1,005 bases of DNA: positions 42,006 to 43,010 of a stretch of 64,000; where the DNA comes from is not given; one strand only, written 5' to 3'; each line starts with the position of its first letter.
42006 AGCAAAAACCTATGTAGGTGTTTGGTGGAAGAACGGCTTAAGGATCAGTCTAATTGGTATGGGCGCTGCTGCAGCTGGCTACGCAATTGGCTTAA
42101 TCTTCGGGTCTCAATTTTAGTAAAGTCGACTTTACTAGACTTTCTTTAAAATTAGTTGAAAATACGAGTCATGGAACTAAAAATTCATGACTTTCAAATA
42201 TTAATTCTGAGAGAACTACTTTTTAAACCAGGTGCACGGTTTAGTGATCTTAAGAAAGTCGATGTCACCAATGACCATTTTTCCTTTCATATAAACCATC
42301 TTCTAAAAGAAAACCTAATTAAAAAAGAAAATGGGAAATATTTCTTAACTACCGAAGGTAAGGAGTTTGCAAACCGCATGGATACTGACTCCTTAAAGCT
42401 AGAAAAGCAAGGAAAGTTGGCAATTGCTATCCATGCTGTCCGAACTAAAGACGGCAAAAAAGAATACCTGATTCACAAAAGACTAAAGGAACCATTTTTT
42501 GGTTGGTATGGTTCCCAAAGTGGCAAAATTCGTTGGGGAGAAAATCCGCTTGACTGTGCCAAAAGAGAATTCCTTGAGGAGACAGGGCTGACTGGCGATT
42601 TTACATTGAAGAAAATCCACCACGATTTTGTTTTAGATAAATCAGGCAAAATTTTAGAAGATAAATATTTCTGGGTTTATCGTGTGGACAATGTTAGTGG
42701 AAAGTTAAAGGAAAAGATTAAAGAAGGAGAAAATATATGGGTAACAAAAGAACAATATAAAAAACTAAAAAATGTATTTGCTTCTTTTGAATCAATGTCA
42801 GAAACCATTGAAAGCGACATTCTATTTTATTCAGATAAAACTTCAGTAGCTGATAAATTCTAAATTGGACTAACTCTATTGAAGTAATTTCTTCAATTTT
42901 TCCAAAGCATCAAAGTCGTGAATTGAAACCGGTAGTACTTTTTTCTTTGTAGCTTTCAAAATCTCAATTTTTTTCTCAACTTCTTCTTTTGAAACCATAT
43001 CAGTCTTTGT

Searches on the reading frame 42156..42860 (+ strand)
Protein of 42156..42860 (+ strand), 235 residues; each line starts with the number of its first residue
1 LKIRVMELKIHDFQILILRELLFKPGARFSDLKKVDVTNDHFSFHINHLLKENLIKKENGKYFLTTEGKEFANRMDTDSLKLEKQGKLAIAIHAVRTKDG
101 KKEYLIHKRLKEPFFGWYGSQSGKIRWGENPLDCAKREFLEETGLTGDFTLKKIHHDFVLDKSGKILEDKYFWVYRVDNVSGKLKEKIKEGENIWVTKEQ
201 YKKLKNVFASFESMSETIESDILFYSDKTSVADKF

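Call 63: search_protein_families(library=pfam, proteins=[window:42156-42860:+], max_evalue=0.001)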
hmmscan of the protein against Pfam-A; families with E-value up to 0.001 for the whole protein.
window:42156-42860:+ (235 aa): 2 families
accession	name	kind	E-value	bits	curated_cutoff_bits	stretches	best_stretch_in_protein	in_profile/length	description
PF00293.34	NUDIX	-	7.4e-12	45.9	21.1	1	90-206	4-123/134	NUDIX domain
PF14947.12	HTH_45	-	2.7e-05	24.5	25.5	1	33-76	27-70/77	Winged helix-turn-helix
